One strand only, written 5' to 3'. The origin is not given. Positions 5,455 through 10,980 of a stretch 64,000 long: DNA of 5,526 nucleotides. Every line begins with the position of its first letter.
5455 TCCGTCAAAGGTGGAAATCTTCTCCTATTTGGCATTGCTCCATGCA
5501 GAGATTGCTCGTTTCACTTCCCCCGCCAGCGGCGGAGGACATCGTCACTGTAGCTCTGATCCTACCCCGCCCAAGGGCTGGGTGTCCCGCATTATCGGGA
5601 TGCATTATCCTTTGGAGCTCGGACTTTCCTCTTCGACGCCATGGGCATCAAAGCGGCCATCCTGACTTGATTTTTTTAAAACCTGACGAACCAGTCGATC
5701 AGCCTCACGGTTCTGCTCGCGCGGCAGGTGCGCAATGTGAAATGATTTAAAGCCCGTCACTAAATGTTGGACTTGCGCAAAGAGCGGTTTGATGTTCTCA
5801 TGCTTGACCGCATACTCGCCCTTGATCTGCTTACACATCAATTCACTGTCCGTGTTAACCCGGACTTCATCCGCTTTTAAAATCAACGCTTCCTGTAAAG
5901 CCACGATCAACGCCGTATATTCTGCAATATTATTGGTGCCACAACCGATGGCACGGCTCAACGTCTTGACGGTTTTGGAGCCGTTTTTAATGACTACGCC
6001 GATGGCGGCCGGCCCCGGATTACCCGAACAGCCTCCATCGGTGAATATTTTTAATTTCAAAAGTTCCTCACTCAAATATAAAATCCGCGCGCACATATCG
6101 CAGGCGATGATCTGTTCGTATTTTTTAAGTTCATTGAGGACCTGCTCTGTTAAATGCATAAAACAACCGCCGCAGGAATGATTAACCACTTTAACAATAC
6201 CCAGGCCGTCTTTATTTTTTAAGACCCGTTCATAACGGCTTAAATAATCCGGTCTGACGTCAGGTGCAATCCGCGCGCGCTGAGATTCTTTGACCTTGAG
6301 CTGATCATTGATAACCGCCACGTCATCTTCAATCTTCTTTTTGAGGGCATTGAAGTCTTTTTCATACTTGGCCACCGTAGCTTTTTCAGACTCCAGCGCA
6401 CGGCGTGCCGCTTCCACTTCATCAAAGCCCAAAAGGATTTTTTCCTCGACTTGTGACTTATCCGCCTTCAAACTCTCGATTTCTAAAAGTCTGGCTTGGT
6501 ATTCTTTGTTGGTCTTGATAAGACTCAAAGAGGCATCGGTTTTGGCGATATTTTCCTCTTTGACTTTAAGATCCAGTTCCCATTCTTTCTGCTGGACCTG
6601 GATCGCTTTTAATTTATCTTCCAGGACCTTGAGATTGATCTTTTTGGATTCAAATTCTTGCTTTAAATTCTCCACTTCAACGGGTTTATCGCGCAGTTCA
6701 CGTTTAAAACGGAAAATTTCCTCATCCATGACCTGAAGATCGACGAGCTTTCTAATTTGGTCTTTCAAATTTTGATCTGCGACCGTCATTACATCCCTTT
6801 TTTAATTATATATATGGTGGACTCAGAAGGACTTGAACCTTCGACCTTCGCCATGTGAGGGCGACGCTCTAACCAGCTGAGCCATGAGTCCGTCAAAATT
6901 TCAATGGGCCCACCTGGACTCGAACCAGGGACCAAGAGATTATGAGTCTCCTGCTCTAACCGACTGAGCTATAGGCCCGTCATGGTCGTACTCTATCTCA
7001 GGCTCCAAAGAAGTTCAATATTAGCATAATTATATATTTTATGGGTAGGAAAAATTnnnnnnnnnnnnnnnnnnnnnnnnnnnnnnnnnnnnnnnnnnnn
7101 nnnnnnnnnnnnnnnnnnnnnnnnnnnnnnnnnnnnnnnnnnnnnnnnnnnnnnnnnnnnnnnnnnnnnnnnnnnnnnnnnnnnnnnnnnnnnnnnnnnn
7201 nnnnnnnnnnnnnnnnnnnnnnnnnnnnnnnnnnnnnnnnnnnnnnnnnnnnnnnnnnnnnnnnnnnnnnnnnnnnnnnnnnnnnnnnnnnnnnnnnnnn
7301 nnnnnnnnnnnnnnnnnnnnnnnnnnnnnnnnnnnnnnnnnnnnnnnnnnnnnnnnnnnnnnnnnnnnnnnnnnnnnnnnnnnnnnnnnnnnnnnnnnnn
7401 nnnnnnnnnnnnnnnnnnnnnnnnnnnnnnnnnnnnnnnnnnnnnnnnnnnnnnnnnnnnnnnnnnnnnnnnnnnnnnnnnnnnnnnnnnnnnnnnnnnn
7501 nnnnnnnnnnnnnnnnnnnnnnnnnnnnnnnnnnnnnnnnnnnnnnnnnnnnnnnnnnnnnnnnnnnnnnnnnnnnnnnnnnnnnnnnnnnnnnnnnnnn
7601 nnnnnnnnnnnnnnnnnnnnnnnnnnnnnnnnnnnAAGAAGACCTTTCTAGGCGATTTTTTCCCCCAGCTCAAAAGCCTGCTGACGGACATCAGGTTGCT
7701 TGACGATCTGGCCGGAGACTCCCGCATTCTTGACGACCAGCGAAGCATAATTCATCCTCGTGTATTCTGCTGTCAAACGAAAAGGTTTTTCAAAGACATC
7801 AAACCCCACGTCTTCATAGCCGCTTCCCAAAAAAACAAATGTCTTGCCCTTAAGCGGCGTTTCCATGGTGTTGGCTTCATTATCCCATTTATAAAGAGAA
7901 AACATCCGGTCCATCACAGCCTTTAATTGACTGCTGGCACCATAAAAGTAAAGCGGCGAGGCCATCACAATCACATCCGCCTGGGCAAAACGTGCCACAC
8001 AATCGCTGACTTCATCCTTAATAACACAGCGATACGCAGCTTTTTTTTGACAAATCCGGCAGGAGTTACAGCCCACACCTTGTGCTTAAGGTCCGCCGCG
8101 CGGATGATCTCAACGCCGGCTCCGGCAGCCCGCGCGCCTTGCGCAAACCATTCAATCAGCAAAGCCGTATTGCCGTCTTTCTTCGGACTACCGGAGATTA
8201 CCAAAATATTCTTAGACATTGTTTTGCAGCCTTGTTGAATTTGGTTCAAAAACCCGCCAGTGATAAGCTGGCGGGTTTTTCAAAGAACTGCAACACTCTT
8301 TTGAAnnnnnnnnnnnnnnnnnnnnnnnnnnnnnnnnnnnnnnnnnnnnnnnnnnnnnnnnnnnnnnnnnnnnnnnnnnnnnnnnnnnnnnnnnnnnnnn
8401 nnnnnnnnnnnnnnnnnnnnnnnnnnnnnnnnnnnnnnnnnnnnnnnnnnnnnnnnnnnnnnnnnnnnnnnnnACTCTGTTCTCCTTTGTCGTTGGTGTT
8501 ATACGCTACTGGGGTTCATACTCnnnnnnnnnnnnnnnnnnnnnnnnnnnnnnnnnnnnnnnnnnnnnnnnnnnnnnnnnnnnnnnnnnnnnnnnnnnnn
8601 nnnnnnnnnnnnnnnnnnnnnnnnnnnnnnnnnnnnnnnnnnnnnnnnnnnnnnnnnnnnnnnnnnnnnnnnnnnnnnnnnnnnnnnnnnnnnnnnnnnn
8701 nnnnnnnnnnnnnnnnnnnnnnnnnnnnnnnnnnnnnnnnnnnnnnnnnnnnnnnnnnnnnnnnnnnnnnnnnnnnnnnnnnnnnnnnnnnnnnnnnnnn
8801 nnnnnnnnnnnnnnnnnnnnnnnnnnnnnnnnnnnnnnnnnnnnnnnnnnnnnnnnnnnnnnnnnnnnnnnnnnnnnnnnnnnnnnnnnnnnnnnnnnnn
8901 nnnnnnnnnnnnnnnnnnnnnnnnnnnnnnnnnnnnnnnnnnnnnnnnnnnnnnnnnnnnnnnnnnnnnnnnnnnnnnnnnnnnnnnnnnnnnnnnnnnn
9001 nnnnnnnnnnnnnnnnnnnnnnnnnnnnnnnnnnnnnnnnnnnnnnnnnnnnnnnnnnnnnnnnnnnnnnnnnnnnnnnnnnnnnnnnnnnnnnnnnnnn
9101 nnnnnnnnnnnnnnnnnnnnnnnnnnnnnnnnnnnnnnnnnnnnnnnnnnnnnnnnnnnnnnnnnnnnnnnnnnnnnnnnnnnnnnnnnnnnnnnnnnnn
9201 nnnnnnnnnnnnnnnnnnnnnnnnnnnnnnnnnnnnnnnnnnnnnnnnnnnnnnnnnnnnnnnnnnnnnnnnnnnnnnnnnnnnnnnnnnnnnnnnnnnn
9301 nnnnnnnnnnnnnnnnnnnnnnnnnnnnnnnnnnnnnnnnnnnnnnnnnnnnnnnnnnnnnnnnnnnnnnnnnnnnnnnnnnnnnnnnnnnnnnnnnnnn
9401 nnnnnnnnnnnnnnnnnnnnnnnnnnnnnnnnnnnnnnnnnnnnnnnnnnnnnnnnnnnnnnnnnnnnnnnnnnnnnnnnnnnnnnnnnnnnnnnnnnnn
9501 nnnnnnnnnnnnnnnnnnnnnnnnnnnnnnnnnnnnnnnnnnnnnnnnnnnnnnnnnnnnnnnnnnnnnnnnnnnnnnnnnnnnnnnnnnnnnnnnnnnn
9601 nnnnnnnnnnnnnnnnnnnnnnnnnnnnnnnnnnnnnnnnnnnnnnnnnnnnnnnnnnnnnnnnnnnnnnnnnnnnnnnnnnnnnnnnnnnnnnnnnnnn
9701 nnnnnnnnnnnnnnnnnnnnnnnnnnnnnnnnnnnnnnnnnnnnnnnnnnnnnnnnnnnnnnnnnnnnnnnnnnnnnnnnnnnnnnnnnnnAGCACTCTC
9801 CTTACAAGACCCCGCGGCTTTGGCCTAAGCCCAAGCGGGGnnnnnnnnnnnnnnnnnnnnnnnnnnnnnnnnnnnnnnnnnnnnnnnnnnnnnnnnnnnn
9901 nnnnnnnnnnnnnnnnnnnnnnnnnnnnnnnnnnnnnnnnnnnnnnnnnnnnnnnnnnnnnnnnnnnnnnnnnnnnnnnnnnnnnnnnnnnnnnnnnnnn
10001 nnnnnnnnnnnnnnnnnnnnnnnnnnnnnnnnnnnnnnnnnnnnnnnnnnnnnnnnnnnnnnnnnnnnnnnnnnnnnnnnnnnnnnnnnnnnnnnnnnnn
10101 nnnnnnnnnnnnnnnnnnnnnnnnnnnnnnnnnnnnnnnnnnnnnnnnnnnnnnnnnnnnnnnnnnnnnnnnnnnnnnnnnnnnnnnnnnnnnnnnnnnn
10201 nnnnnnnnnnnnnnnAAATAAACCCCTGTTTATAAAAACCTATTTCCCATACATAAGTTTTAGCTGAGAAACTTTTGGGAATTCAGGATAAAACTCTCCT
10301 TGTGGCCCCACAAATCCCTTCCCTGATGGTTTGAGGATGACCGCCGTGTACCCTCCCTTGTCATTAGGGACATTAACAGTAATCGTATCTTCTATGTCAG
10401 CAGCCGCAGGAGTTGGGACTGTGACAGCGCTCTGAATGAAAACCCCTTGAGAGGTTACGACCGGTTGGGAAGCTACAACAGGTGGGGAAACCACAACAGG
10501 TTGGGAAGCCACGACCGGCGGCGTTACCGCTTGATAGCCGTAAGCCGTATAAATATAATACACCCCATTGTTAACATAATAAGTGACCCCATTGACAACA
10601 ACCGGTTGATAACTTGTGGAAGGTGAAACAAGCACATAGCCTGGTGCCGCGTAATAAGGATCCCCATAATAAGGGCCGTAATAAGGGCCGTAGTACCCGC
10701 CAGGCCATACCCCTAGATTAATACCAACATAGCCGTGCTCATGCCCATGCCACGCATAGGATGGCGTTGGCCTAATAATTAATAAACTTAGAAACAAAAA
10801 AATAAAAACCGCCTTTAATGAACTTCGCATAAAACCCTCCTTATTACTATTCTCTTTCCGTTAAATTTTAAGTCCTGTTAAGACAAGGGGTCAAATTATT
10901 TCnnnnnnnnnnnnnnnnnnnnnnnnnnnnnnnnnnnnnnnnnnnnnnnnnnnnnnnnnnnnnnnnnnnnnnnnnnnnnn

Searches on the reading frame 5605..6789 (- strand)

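Call 13: search_protein_families(library=pfam, proteins=[window:5605-6789:-], max_evalue=0.001)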
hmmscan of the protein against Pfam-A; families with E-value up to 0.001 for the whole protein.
window:5605-6789:- (394 aa): 4 families
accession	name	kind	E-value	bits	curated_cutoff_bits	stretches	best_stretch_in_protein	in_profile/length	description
PF13456.12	RVT_3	-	3e-23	82.5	21.6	1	250-368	2-121/123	Reverse transcriptase-like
PF00075.30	RNase_H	-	7.3e-15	55.8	25.8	1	246-370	4-139/141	RNase H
PF02591.20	Zn_ribbon_9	-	1.1e-09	38.7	29.1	1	205-237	1-33/33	C4-type zinc ribbon domain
PF24481.2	CT398_CC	-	6.8e-08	33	27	1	18-192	1-178/180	CT398-like coiled coil hairpin domain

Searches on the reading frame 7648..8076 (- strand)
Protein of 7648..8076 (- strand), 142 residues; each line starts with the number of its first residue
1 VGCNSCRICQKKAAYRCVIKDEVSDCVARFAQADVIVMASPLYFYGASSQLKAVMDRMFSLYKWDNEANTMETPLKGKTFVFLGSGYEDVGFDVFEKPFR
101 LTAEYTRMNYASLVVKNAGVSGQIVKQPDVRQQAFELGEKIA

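Call 12: search_protein_families(library=pfam, proteins=[window:7648-8076:-], max_evalue=0.001)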
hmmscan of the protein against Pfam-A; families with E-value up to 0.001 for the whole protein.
window:7648-8076:- (142 aa): 2 families
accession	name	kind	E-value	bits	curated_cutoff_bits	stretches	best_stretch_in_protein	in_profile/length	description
PF03358.20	FMN_red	-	1.1e-12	48.2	24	1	9-90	47-119/152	NADPH-dependent FMN reductase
PF02525.22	Flavodoxin_2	-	2.8e-11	44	27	1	23-117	68-175/198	Flavodoxin-like fold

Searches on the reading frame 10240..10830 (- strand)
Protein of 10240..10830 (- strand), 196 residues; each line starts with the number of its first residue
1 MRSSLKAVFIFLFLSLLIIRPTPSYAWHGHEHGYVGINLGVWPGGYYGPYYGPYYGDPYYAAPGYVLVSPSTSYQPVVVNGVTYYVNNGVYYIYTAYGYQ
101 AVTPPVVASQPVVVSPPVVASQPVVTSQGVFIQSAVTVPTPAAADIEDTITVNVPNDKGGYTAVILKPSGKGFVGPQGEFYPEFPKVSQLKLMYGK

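Call 8: search_protein_families(library=pfam, proteins=[window:10240-10830:-], max_evalue=0.01)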
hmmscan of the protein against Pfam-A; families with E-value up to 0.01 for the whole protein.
window:10240-10830:- (196 aa): 1 family
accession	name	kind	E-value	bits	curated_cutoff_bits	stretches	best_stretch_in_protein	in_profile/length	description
PF20125.4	DUF6515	-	1.2e-06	29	24.9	1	44-108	28-92/179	Family of unknown function (DUF6515)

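Call 35: find_related_loci(query=window:10240-10830:-, collection=metagenome_contigs, flank=4000)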
Query window:10240-10830:- (196 aa) in metagenome_contigs; peptide patterns used: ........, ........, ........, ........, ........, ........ (x = any residue, [..] = any of these).
214 stretches matched a pattern; 117 encode a relative of the query (tblastn E <= 1e-3); the best 80 are kept; 80 distinct loci.
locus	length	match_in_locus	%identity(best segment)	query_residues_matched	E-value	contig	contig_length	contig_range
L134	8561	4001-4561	83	1-196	8e-83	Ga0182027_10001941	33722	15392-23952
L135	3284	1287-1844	74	1-196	3e-71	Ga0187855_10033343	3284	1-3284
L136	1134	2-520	75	17-196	1e-75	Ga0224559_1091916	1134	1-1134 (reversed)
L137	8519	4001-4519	65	1-196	1e-70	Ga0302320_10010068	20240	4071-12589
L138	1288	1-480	70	26-196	4e-66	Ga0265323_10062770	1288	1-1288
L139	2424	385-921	59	1-196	8e-63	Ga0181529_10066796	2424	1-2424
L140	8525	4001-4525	59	1-196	4e-62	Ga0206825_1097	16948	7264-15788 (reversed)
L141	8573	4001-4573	56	1-196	1e-60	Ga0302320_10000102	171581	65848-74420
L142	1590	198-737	56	1-196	5e-61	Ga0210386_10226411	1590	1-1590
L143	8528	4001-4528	57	1-196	7e-59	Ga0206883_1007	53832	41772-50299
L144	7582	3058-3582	58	1-196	2e-56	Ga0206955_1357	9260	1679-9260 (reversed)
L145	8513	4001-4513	59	1-196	4e-56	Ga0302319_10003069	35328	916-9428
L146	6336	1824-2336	55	1-196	4e-56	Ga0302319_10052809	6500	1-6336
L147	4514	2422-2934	55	1-196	4e-56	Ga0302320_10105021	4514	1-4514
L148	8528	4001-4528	57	1-196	3e-55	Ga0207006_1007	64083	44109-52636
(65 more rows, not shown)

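Call 46: search_protein_families(library=ncbifam, proteins=[window:10240-10830:-], max_evalue=0.01)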
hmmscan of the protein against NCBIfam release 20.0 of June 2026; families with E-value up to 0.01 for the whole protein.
window:10240-10830:- (196 aa): 0 families

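Call 63: find_homologous_proteins(query=window:10240-10830:-, max_evalue=1e-10)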
Query window:10240-10830:- (196 aa): 404 proteins with E <= 1e-10 among 710 candidates; the best 120 are listed.
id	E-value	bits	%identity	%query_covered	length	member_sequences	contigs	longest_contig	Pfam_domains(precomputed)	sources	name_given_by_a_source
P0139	2.0e-122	425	99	100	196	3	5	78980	PF20125.5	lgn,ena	-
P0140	6.9e-99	348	83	100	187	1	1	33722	PF20125.5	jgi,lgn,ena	-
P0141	1.4e-94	334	78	100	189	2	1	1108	PF20125.5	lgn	-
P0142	3.8e-94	332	77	100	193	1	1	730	PF20125.5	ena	-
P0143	7.2e-87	308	77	100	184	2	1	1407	-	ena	-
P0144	2.6e-86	307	75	100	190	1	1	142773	-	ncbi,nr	ncbi:MAG: hypothetical protein HQL14_04350 [Candidatus Omnitrophica bacterium]|nr:hypothetical prote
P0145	2.8e-85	303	72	100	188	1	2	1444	-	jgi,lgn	jgi:hypothetical protein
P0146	5.9e-80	286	69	100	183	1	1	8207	PF20125.5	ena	-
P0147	8.2e-75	269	65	100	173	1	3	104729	-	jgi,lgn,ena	-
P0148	4.8e-73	263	66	100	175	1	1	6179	-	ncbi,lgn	-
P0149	1.3e-72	262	63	100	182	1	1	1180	PF20125.5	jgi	-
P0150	1.3e-68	249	63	100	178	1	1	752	-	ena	-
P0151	7.1e-68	246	63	100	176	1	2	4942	PF20125.5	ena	-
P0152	1.5e-67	245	60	100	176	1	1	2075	PF20125.5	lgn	-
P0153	1.5e-66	242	58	100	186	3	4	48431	PF20125.5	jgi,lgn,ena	-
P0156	2.5e-65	238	58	100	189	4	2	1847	PF20125.5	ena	-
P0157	3.1e-65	238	65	100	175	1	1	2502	PF20125.5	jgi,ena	-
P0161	5.5e-64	234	60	100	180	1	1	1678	PF20125.5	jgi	jgi:hypothetical protein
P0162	6.3e-64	233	59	100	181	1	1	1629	PF20125.5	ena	-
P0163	7.0e-64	233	60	100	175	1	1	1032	PF20125.5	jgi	jgi:hypothetical protein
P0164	7.7e-64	233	62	100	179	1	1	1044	PF20125.5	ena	-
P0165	1.1e-63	233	57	100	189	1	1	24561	PF20125.5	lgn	-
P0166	1.5e-63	232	56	100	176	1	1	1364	PF20125.5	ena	-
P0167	3.2e-63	231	57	91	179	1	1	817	PF20125.5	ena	-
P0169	7.1e-63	230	59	100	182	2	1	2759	PF20125.5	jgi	jgi:hypothetical protein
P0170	3.0e-62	228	59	100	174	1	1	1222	PF20125.5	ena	-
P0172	4.2e-62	228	59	100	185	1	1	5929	PF20125.5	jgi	jgi:hypothetical protein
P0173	4.3e-62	227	57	100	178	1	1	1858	PF20125.5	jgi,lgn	jgi:hypothetical protein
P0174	5.1e-62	227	57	98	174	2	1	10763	PF20125.5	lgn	-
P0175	1.0e-61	226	56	100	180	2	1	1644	PF20125.5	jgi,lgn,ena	-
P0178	2.1e-61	225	56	100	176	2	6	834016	PF20125.5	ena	-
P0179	4.6e-61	224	55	100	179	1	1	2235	PF20125.5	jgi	jgi:hypothetical protein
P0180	4.8e-61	224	54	100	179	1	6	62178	PF20125.5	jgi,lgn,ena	-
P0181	5.5e-61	224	60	100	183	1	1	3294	PF20125.5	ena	-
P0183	9.2e-61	223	59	100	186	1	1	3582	PF20125.5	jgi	jgi:hypothetical protein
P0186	3.4e-60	221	59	100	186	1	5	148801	PF20125.5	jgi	jgi:hypothetical protein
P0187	3.5e-60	221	58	100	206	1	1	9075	PF20125.5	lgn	-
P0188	3.9e-60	221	57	100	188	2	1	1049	PF20125.5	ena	-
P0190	7.2e-60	220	56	100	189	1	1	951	PF20125.5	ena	-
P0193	2.5e-59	218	58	100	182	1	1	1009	PF20125.5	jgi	jgi:hypothetical protein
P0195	6.0e-59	217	60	100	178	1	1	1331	PF20125.5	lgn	-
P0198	1.6e-58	216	59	100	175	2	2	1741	PF20125.5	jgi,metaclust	metaclust:\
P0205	5.6e-58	214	58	100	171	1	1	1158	PF20125.5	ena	-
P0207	9.5e-58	213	56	100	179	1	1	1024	PF20125.5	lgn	-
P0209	1.8e-57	212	54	100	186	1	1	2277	PF20125.5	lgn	-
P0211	3.6e-57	211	58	100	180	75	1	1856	PF20125.5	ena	-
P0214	5.5e-57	211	55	100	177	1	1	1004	PF20125.5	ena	-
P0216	1.1e-56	210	56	100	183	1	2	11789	PF20125.5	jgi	jgi:hypothetical protein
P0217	1.1e-56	210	54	100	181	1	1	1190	PF20125.5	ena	-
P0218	1.3e-56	210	56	100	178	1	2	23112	PF20125.5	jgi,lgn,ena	jgi:hypothetical protein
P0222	3.1e-56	208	56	91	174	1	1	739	PF20125.5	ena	-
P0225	1.0e-55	207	55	100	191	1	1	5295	PF20125.5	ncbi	-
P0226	1.2e-55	206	55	100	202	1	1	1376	PF20125.5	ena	-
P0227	1.4e-55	206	53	100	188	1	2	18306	PF20125.5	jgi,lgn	jgi:hypothetical protein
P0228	1.5e-55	206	51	100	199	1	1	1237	PF20125.5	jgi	jgi:hypothetical protein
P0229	2.3e-55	205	56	100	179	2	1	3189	PF20125.5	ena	-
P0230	2.9e-55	205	57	100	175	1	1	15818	PF20125.5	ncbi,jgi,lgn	-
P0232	6.7e-55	204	58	100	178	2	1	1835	PF20125.5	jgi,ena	-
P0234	8.6e-55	204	55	90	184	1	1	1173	PF20125.5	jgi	jgi:hypothetical protein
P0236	1.1e-54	203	54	100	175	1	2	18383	PF20125.5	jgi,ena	-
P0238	2.6e-54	202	52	100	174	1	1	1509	PF20125.5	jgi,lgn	jgi:hypothetical protein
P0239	3.2e-54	202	57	100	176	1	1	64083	PF20125.5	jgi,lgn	-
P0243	1.1e-53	200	56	100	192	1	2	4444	PF20125.5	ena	-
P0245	1.5e-53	200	56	100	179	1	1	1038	PF20125.5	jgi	jgi:hypothetical protein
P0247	5.7e-53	198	58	66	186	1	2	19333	PF20125.5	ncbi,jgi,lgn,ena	-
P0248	7.2e-53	197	58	100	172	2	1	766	PF20125.5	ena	-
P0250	1.0e-52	197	58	100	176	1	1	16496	PF20125.5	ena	-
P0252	1.4e-52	196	55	100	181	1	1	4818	PF20125.5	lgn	-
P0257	6.4e-52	194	51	100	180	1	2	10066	PF20125.5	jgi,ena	-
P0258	1.0e-51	194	53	100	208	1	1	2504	PF20125.5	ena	-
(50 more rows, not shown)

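Call 69: predict_structure(alignment_id=A3)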
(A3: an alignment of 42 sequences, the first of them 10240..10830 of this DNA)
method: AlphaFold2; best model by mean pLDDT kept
length: 196 residues; sequences in the alignment: 42
mean_pLDDT: 66.1   pTM: 0.32
mean pLDDT of the five models: 66.1, 64.8, 64.8, 64.8, 62.4
residues with pLDDT >= 90: 33; 70-90: 68; 50-70: 17; < 50: 78
segments of 3 or more residues with pLDDT < 50: 25-35, 39-57, 59-68, 109-126, 128-146
pLDDT, mean of each block of 10 residues (from residue 1): 85 81 48 45 43 45 44 79 85 85 71 39 44 37 54 87 90 92 93 83
secondary structure, 60 per line:
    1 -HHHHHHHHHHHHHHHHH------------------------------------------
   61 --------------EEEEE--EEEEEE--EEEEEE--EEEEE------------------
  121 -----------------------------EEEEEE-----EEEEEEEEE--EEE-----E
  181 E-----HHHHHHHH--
elements in order: H2-18 E75-79 E82-87 E90-95 E98-102 E150-155 E161-169 E172-174 H187-194

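Call 71: fold_search(model_id=the predicted structure, library=pdb)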
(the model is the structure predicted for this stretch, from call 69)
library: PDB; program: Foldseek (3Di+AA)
matches with E <= 10: 175; with E <= 0.001: 0
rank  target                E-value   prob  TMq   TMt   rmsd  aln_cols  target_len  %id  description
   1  1oba                  3.4e-01  0.10  0.15  0.10   8.7       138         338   12  Multimodular Pneumococcal Cell Wall Endolysin from phage Cp-1 complexed with choline (released 2003-10-17)
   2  5js4_A                9.5e-01  0.11  0.14  0.06  15.5       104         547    9  Crystal structure of phiAB6 tailspike (released 2017-03-08)
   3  5jsd_A                1.0e+00  0.11  0.14  0.06  15.5       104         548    9  Crystal structure of phiAB6 tailspike in complex with five-repeated oligosaccharides of Acinetobacter baumannii surfac (released 2017-03-08)
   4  1tue_L                1.2e+00  0.15  0.13  0.14  10.5        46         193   17  The X-ray Structure of the Papillomavirus Helicase in Complex with its Molecular Matchmaker E2 (released 2004-08-24)
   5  9eh9                  1.3e+00  0.35  0.18  0.31   5.4        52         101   17  Crystal structure of unbound N-SH2 domain of SHP2 (released 2026-01-07)
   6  2jtm_MODEL_1_A        1.7e+00  0.07  0.09  0.23   9.0        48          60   17  Solution structure of Sso6901 from Sulfolobus solfataricus P2 (released 2008-04-29)
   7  9eic                  2.2e+00  0.25  0.17  0.29   3.8        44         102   14  Crystal structure of unbound N-SH2 domain of SHP2 with T42A mutation (released 2026-01-07)
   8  8dba_J                2.5e+00  0.11  0.12  0.05   7.1        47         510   15  Crystal structure of dodecameric KaiC (released 2023-03-22)
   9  1tue_J                2.5e+00  0.10  0.14  0.14  11.3        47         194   17  The X-ray Structure of the Papillomavirus Helicase in Complex with its Molecular Matchmaker E2 (released 2004-08-24)
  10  1tue_B                2.6e+00  0.14  0.11  0.11   2.5        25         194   20  The X-ray Structure of the Papillomavirus Helicase in Complex with its Molecular Matchmaker E2 (released 2004-08-24)
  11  2vif_A                2.6e+00  0.13  0.13  0.19   4.2        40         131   18  Crystal structure of SOCS6 SH2 domain in complex with a c-KIT phosphopeptide (released 2007-12-25)
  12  8dba_L                2.6e+00  0.12  0.12  0.05   4.7        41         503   10  Crystal structure of dodecameric KaiC (released 2023-03-22)
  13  2l6k_MODEL_1_A        3.2e+00  0.06  0.12  0.18   7.7        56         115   14  Solution Structure of a Nonphosphorylated Peptide Recognizing Domain (released 2011-10-12)
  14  8qju                  3.4e+00  0.05  0.17  0.04  18.2       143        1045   11  Structure of the human 1-phosphatidylinositol 4,5-bisphosphate phosphodiesterase gamma-2 (PLCG2) protein (released 2025-03-26)
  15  2eob_MODEL_1_A        3.6e+00  0.12  0.15  0.23   4.3        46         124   17  Solution structure of the second SH2 domain from rat PLC gamma-2 (released 2008-04-01)
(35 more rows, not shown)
